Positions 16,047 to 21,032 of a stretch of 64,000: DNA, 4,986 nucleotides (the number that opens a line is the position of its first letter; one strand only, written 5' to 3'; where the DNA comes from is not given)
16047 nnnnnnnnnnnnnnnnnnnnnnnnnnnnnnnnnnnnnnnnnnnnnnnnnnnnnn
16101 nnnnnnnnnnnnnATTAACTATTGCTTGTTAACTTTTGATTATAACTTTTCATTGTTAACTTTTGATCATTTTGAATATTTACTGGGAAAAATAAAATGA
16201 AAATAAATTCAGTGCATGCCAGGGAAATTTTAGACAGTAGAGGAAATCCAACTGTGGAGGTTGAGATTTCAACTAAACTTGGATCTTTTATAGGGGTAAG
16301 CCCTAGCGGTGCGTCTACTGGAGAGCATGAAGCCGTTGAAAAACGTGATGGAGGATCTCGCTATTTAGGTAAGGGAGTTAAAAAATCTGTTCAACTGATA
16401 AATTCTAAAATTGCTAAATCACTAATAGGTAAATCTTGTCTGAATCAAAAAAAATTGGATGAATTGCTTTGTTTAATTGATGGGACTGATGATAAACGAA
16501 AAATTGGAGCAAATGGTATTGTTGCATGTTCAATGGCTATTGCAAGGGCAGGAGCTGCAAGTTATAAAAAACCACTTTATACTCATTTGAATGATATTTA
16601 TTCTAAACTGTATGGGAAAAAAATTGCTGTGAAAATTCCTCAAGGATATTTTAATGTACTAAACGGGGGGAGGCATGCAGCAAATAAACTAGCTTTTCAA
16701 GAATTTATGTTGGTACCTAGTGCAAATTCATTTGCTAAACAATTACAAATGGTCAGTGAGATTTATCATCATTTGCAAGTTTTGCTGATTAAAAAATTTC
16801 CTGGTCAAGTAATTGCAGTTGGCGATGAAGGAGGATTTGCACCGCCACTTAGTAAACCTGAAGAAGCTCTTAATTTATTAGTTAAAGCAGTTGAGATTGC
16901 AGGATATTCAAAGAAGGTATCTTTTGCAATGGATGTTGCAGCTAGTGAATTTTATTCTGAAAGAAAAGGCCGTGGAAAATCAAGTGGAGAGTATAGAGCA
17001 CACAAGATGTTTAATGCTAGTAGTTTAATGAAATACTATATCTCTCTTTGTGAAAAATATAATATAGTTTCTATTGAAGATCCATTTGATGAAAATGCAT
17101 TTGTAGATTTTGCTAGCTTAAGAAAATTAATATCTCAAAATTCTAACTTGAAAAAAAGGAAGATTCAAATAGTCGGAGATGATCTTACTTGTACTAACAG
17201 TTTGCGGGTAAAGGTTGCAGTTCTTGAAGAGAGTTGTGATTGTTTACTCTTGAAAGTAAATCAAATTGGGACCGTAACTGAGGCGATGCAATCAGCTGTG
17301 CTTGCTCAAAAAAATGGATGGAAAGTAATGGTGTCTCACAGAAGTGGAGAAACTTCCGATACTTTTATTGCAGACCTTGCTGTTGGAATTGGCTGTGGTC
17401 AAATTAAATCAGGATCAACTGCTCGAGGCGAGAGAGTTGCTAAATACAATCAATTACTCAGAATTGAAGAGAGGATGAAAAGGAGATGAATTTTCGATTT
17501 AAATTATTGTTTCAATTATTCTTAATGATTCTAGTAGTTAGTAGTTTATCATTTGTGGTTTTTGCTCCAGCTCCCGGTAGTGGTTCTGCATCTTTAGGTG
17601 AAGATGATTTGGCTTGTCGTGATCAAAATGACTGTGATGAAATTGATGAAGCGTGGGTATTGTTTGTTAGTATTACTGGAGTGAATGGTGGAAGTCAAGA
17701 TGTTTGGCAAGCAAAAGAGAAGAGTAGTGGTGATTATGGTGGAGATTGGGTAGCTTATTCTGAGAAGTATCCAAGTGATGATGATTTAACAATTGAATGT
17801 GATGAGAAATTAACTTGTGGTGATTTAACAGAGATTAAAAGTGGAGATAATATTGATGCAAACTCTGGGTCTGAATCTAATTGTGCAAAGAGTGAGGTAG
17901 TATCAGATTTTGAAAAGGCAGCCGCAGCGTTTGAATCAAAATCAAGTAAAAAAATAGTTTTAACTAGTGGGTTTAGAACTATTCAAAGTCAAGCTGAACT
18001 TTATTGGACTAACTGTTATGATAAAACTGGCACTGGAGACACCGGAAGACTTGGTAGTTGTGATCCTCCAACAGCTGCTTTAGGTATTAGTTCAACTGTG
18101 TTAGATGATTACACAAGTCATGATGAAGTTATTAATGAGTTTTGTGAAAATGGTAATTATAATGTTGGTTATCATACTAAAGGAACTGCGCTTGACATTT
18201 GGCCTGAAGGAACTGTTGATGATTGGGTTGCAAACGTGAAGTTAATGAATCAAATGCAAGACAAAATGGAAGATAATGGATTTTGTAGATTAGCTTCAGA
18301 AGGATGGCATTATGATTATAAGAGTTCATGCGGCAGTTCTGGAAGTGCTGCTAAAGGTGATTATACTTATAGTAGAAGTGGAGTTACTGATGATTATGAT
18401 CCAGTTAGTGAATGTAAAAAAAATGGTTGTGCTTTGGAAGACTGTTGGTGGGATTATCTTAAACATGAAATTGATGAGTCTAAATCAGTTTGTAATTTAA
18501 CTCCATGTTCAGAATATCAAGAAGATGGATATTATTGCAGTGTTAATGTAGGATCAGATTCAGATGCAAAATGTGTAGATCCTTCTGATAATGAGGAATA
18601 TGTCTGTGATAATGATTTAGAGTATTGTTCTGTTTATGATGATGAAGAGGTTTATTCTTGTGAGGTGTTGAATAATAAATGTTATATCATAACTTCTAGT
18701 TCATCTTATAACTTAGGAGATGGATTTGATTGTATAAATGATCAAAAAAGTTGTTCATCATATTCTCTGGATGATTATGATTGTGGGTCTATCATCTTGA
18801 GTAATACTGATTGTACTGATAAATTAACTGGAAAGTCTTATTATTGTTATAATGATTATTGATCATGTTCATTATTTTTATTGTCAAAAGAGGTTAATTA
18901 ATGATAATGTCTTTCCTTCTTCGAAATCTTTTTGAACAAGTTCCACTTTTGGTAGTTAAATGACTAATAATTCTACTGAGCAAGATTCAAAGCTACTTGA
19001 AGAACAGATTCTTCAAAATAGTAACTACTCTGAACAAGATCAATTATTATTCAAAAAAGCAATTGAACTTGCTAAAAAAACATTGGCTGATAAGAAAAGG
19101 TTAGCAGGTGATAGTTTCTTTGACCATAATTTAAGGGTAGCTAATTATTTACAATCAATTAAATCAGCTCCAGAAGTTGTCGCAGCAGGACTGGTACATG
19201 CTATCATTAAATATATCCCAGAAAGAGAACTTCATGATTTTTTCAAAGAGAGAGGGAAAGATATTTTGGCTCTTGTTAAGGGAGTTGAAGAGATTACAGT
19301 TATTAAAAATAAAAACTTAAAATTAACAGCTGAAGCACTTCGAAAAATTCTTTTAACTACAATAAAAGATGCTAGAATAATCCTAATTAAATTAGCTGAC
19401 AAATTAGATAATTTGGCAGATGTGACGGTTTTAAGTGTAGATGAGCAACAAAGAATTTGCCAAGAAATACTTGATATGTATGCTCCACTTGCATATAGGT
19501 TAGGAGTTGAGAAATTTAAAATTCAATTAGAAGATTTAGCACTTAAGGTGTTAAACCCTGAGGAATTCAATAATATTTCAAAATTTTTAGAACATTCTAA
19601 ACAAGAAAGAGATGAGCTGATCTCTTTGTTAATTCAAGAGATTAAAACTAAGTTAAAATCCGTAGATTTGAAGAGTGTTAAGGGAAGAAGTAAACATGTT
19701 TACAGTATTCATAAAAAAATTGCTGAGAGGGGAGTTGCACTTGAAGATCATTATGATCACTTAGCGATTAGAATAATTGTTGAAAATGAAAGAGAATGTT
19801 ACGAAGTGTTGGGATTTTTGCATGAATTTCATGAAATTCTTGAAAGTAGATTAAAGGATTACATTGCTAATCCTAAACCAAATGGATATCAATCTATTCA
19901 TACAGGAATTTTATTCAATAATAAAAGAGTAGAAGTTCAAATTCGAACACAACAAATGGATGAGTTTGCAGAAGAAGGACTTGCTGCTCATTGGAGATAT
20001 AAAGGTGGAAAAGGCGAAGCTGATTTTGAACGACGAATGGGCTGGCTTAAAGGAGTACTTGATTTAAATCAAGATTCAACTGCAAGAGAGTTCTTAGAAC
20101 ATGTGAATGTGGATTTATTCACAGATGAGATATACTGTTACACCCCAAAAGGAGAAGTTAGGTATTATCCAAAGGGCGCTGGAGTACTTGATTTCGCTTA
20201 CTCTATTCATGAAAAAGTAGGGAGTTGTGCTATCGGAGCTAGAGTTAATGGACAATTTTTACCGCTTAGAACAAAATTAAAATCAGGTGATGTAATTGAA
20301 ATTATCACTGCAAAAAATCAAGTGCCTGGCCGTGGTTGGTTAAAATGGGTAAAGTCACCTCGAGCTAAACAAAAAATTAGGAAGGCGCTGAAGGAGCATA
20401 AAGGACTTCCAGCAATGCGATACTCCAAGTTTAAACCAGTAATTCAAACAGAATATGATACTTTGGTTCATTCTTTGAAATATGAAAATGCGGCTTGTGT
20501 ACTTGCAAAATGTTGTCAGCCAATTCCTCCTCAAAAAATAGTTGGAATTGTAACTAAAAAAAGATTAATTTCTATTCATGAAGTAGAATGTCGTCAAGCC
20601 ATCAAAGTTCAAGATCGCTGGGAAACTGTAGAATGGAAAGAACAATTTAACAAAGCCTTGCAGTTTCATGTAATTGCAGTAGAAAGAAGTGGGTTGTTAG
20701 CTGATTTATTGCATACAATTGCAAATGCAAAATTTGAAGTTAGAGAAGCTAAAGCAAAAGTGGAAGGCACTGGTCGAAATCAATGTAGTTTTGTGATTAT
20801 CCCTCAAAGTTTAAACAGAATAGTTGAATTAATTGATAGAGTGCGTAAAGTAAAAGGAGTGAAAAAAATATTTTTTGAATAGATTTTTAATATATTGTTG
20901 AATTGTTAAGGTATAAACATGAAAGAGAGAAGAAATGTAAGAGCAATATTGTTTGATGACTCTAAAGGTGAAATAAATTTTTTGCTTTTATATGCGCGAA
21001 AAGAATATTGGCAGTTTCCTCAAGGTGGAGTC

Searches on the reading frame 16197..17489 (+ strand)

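Call 13: search_protein_families(library=pfam, proteins=[window:16197-17489:+], max_evalue=0.001)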
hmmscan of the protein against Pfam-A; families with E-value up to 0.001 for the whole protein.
window:16197-17489:+ (430 aa): 4 families
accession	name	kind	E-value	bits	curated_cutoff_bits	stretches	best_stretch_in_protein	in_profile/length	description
PF00113.28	Enolase_C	-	1.8e-103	346.3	21.5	1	147-427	4-281/296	Enolase, C-terminal TIM barrel domain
PF03952.21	Enolase_N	-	2.8e-48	163.8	35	1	3-131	1-131/131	Enolase, N-terminal domain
PF13378.12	MR_MLE_C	-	8.5e-07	29.3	29.4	1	282-382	64-155/219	Enolase C-terminal domain-like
PF07476.17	MAAL_C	-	0.00032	20.4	27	1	277-389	92-205/249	Methylaspartate ammonia-lyase C-terminus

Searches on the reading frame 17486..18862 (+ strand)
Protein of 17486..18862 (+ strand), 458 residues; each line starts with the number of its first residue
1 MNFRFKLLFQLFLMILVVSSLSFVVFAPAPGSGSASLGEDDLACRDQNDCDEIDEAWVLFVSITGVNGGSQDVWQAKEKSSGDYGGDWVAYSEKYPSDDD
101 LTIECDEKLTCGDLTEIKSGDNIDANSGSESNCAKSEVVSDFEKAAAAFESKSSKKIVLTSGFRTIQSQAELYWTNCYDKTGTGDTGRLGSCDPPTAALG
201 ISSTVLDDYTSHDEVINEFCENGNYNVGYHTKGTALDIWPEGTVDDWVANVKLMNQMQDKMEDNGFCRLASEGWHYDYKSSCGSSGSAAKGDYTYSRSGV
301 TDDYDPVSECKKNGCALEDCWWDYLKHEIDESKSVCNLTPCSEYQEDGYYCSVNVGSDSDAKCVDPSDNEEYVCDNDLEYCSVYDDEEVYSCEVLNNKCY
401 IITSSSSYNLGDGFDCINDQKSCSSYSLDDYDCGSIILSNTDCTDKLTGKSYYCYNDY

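Call 13: search_protein_families(library=pfam, proteins=[window:17486-18862:+], max_evalue=0.001)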
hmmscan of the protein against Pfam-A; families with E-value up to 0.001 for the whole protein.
window:17486-18862:+ (458 aa): 1 family
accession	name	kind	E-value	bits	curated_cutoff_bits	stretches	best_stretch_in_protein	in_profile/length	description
PF02557.22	VanY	-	3.2e-05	24.2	25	1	136-278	6-129/132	D-alanyl-D-alanine carboxypeptidase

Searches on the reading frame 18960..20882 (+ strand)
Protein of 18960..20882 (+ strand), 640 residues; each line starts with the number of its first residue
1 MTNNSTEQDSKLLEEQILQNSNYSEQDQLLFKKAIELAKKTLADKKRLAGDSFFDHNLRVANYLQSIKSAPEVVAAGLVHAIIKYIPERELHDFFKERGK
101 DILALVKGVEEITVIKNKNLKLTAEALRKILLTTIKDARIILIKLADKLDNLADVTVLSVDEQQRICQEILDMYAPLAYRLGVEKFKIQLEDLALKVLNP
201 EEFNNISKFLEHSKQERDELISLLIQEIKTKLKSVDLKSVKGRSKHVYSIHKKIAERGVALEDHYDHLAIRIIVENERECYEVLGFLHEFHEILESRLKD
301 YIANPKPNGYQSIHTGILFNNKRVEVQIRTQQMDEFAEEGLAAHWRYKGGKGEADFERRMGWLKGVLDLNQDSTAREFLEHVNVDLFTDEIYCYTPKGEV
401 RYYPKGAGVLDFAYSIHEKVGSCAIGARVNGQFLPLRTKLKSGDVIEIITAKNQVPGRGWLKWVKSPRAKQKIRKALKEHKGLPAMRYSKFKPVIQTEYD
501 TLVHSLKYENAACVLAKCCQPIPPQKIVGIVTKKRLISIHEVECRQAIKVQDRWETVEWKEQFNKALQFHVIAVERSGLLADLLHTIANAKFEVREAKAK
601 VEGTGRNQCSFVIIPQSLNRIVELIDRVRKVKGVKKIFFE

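Call 13: search_protein_families(library=pfam, proteins=[window:18960-20882:+], max_evalue=0.001)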
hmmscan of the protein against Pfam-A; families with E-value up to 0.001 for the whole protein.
window:18960-20882:+ (640 aa): 5 families
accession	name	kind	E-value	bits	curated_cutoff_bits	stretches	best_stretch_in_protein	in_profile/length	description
PF04607.23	RelA_SpoT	-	7e-36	123.4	27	1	242-350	1-111/113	Region found in RelA / SpoT proteins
PF13328.12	HD_4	-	1.6e-30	106.3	27.2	1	34-183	1-155/156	HD domain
PF02824.27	TGS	-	5e-19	68.5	22.2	1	391-450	1-60/60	TGS domain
PF13291.12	ACT_4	-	5.4e-06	27.4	27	1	568-637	8-78/80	ACT domain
PF01966.28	HD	-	2e-05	25.3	22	1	54-151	2-115/116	HD domain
